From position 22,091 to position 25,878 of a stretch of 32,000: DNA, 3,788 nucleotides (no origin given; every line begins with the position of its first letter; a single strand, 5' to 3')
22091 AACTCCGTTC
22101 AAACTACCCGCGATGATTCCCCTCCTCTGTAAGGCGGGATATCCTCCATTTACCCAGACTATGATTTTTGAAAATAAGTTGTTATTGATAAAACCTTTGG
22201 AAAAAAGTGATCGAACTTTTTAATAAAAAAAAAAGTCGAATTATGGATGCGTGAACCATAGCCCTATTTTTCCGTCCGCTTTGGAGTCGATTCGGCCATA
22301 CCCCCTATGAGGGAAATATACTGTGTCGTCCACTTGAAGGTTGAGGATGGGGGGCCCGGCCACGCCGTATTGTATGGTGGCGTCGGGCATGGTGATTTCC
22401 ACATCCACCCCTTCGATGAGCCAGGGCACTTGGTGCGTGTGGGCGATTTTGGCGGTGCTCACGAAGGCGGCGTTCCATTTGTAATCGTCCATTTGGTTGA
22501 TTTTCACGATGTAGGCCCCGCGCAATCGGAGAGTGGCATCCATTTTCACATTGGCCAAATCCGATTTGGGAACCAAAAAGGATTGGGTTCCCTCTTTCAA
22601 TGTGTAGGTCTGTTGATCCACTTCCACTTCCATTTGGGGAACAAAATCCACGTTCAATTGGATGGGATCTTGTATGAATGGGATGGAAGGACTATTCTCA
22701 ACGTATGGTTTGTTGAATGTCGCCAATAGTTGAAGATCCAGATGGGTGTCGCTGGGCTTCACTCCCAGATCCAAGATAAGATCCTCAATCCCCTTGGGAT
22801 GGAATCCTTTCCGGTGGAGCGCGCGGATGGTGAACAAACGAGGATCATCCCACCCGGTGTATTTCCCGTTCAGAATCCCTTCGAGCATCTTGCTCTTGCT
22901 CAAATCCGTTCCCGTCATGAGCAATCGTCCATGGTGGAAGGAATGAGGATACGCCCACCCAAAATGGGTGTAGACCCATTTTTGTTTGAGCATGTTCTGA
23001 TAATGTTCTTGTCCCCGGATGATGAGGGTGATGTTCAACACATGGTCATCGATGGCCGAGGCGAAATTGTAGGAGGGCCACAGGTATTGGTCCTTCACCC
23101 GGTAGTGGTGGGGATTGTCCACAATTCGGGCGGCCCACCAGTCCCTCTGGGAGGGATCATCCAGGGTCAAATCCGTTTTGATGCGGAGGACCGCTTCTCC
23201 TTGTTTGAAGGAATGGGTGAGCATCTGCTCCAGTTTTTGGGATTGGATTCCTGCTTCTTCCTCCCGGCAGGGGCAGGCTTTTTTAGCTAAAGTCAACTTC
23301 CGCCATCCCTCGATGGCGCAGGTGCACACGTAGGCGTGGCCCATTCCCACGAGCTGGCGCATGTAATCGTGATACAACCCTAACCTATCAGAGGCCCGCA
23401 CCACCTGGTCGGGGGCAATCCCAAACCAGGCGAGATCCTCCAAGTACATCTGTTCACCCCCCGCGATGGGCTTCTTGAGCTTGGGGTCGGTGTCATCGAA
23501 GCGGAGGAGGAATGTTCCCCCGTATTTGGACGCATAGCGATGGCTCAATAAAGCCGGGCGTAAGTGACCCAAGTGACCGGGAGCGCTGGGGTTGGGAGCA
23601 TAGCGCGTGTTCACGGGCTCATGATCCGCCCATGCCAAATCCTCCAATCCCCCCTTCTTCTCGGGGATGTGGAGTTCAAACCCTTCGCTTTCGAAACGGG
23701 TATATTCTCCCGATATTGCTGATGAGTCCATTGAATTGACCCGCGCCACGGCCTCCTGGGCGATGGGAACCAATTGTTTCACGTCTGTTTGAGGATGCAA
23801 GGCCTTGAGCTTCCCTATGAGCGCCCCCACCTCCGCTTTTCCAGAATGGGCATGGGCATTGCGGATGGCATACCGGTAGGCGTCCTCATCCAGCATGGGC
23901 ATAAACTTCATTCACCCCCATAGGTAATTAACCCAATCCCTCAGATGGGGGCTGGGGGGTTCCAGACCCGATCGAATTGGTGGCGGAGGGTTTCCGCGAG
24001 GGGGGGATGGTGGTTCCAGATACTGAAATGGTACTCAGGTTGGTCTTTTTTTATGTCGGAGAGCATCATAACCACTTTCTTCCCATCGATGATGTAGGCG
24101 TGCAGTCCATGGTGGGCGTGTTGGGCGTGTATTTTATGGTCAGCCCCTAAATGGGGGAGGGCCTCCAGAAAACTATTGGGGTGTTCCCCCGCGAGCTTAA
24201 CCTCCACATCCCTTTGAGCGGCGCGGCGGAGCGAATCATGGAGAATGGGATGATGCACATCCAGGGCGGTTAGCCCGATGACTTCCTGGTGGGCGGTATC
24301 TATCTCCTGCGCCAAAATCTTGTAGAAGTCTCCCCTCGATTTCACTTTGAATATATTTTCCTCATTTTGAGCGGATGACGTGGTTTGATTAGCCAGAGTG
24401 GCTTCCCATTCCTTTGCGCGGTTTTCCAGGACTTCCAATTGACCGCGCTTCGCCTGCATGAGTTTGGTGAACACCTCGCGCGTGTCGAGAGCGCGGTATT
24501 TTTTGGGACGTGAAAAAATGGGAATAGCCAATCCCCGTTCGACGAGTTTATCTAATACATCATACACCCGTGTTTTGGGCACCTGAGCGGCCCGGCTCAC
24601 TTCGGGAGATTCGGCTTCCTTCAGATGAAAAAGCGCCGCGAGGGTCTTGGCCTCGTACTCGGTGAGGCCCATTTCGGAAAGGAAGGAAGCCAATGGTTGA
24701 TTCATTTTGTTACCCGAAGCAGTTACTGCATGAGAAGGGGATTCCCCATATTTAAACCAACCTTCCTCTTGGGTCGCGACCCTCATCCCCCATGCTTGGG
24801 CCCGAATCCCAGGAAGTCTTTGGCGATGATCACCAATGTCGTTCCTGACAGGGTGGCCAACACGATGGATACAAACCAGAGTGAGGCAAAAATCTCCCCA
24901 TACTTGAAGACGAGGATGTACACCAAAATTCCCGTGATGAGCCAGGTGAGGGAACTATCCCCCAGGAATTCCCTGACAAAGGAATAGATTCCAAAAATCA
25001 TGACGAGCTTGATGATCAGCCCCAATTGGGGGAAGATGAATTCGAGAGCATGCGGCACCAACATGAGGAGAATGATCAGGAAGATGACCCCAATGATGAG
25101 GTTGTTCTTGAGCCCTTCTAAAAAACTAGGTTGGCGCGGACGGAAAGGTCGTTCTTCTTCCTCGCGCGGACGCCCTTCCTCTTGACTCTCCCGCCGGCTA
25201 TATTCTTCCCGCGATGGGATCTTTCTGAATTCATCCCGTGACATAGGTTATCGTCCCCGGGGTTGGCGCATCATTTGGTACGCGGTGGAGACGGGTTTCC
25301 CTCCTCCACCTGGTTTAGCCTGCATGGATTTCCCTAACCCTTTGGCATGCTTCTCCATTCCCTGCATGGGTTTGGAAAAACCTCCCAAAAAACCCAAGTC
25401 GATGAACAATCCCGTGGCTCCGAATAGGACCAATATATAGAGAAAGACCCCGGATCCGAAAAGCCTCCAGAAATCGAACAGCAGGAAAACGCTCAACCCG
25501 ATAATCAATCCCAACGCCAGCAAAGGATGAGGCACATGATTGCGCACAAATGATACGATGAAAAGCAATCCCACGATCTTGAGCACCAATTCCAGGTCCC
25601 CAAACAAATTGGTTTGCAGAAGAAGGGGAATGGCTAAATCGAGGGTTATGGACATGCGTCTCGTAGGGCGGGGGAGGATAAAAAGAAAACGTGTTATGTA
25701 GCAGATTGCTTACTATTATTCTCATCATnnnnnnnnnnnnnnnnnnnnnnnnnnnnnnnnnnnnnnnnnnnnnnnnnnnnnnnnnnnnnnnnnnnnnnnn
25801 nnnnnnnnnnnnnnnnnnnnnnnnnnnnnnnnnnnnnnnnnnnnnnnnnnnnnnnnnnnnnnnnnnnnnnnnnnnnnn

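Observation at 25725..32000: Giant >2088-aa surface protein with a hydrophobic hairpin in the middle of the chain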

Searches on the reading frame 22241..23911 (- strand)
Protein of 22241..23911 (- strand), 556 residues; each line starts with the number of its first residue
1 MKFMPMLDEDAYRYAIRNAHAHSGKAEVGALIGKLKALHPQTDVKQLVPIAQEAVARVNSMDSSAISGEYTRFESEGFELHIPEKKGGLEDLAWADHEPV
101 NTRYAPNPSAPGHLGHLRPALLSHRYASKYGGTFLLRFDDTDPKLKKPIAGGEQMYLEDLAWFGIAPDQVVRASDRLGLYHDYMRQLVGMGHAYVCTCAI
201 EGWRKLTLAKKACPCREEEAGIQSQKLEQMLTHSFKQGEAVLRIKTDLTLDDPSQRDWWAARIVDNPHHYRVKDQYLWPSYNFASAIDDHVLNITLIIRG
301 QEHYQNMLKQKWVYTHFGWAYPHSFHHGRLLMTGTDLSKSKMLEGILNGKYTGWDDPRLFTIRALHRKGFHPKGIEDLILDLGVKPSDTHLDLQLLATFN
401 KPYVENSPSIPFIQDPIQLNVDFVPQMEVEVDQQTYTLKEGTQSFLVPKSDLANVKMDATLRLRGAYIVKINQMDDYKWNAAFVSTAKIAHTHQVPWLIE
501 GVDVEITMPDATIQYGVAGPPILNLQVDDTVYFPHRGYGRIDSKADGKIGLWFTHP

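Call 5: search_protein_families(library=pfam, proteins=[window:22241-23911:-], max_evalue=0.01)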
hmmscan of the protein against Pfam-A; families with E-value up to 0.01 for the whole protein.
window:22241-23911:- (556 aa): 1 family
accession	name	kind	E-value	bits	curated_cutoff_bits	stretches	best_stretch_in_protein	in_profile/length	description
PF00749.27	tRNA-synt_1c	-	1.9e-63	214.7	23.4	1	100-401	2-309/314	tRNA synthetases class I (E and Q), catalytic domain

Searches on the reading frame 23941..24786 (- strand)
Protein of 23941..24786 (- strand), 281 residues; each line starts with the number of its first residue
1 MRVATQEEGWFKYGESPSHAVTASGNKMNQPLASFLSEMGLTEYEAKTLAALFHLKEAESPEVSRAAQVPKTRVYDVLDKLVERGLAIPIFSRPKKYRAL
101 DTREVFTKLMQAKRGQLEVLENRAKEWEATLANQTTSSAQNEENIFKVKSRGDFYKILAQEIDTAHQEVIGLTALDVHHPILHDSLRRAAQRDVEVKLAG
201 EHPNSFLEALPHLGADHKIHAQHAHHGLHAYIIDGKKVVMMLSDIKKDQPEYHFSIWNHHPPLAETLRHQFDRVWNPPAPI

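Call 5: search_protein_families(library=pfam, proteins=[window:23941-24786:-], max_evalue=0.01)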
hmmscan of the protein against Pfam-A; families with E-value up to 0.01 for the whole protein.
window:23941-24786:- (281 aa): 1 family
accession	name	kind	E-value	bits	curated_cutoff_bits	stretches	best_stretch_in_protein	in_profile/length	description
PF01978.25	TrmB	-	1.5e-17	63.7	25.6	1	36-102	1-67/68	Sugar-specific transcriptional regulator TrmB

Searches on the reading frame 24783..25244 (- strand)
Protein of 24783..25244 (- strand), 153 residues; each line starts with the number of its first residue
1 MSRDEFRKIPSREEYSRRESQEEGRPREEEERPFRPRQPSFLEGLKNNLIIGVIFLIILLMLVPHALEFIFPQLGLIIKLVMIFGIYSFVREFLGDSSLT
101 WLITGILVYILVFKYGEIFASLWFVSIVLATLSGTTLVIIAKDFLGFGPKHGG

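Call 5: search_protein_families(library=pfam, proteins=[window:24783-25244:-], max_evalue=0.01)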
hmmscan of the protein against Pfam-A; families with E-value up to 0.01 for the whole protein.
window:24783-25244:- (153 aa): 0 families

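Call 55: search_protein_families(library=ncbifam, proteins=[window:24783-25244:-], max_evalue=0.01)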
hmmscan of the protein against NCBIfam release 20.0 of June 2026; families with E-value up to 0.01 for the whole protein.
window:24783-25244:- (153 aa): 0 families

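Call 68: search_protein_families(library=pfam, proteins=[window:24783-25244:-], max_evalue=5)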
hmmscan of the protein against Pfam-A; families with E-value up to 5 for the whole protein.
window:24783-25244:- (153 aa): 1 family
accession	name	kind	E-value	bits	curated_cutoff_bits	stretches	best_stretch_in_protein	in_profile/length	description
PF09843.14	DUF2070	-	0.96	8.1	30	1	47-137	78-167/561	Predicted membrane protein (DUF2070)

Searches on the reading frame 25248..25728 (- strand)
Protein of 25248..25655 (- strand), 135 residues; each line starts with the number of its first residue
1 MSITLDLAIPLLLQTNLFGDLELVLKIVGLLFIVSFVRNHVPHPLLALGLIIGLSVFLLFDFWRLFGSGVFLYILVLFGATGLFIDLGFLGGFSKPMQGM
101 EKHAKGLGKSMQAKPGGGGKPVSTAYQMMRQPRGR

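Call 5: search_protein_families(library=pfam, proteins=[window:25248-25655:-, window:25315-25728:-], max_evalue=0.01)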
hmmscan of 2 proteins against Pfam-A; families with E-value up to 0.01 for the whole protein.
window:25248-25655:- (135 aa): 0 families

window:25315-25728:- (137 aa): 0 families

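Call 40: find_encoding_contigs(protein=window:25248-25655:-, flank=10000, max_places=2)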
Protein window:25248-25655:- (135 aa): 2 contigs read that carry it; 2 places shown.
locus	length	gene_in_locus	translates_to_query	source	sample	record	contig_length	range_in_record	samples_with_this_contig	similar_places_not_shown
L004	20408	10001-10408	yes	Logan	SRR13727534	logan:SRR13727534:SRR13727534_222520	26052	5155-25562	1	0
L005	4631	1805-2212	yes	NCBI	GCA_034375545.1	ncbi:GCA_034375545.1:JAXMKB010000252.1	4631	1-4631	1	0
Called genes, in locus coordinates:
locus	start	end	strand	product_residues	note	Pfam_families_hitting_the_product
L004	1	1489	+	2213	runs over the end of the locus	?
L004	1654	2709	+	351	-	-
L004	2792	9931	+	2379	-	PF02369:Big_1 (faint), PF10670:DUF4198 (faint), PF11974:bMG3 (faint), PF13620:CarboxypepD_reg (faint), PF17210:SdrD_B (faint), PF17802:SpaA (faint)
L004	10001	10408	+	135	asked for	-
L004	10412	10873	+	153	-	-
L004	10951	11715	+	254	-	PF01978:TrmB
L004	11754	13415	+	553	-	PF00749:tRNA-synt_1c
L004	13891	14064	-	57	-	-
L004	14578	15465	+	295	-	PF00291:PALP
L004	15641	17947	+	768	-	PF05362:Lon_C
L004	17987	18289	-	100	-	PF00428:Ribosomal_60s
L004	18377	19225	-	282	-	PF00466:Ribosomal_L10, PF17777:RL10P_insert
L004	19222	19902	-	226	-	PF00687:Ribosomal_L1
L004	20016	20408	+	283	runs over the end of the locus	PF01256:Carb_kinase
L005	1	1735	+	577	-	?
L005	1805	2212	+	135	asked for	-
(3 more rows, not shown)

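Call 55: search_protein_families(library=ncbifam, proteins=[L004:2792-9928:+, window:25248-25655:-, L004:1654-2706:+], max_evalue=0.01)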
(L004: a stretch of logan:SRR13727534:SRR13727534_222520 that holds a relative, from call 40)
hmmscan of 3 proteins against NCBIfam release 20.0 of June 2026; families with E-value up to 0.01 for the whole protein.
L004:2792-9928:+ (2379 aa): 1 family
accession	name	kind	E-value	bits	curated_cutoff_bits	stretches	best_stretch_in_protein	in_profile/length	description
TIGR04134.1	lipo_with_rSAM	hypoth_equivalog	0.0031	17.5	39.8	0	416-472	35-94/150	radical SAM-associated putative lipoprotein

window:25248-25655:- (135 aa): 0 families

L004:1654-2706:+ (351 aa): 0 families

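Call 67: search_protein_families(library=pfam, proteins=[L004:2792-9928:+], max_evalue=0.01)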
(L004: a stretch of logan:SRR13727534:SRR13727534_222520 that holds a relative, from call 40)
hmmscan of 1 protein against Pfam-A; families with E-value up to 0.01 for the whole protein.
L004:2792-9928:+ (2379 aa): 9 families
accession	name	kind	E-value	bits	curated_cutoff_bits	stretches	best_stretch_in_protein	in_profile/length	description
PF13620.12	CarboxypepD_reg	-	3.2e-26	91.9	32.3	5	423-504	2-79/82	Carboxypeptidase regulatory-like domain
PF17802.7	SpaA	-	1.2e-11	45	23.1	1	422-485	2-64/91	Prealbumin-like fold domain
PF02369.22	Big_1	-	3.2e-11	43.6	34.9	0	512-572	20-79/93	Bacterial Ig-like domain (group 1)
PF17210.9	SdrD_B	-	1.2e-07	32.3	29.7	1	427-488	16-72/112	SdrD B-like domain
PF11974.14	bMG3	-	5.3e-07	30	34.9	0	425-472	17-67/103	Bacterial alpha-2-macroglobulin MG3 domain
PF10670.15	DUF4198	-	5.7e-07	30.3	34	0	431-479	156-205/209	Domain of unknown function (DUF4198)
PF24025.1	Ig_DR_A0283-like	-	0.00019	22.1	27.1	0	422-475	8-58/102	DR_A0283-like, Ig-like domain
PF10794.15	DUF2606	-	0.00029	21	25.4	0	403-481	28-110/134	Protein of unknown function (DUF2606)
PF24107.1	DUF7382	-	0.00077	19.7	27.4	0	422-466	21-63/65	Domain of unknown function (DUF7382)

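Call 68: search_protein_families(library=pfam, proteins=[window:25248-25655:-], max_evalue=5)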
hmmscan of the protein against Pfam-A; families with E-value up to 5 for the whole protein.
window:25248-25655:- (135 aa): 1 family
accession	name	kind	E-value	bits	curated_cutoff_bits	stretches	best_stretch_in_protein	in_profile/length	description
PF05297.16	Herpes_LMP1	-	1.4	8.5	26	1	23-80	60-116/386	Herpesvirus latent membrane protein 1 (LMP1)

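Call 72: find_homologous_proteins(query=A4, max_evalue=0.001)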
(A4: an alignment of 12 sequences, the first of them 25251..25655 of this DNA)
Query A4 (12 sequences) (135 aa, profile of the alignment): 170 proteins with E <= 0.001 among 7587 candidates; the best 120 are listed.
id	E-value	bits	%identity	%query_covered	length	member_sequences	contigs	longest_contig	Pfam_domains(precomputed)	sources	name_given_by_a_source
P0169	6.0e-47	177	36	87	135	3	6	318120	-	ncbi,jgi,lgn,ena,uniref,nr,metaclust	ncbi:MAG: hypothetical protein J4203_05450 [Candidatus Diapherotrites archaeon]|uniref:Uncharacteriz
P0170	3.8e-43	164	38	90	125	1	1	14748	-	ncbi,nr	ncbi:Uncharacterised protein [uncultured archaeon]|nr:Uncharacterised protein [uncultured archaeon]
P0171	4.3e-43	164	36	94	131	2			-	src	-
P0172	4.5e-43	164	39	87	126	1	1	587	-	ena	-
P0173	7.2e-43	163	45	56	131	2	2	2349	-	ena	-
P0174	1.2e-42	163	41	91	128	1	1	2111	-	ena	-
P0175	1.7e-42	162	40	91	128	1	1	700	-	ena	-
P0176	2.0e-42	162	33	93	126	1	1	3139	-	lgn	-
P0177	2.1e-42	162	46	56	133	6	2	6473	-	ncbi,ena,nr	ncbi:hypothetical protein IIC68_00740 [archaeon]|nr:hypothetical protein [archaeon]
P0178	2.2e-42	162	41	91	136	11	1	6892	-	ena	-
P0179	2.3e-42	162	40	56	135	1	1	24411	-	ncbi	-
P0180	2.5e-42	162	40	88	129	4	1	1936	-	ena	-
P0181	2.8e-42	162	37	90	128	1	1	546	-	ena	-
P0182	3.5e-42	161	39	67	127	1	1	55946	-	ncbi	ncbi:MAG: hypothetical protein V1494_00135 [Candidatus Diapherotrites archaeon]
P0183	4.1e-42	161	36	94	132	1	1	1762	-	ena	-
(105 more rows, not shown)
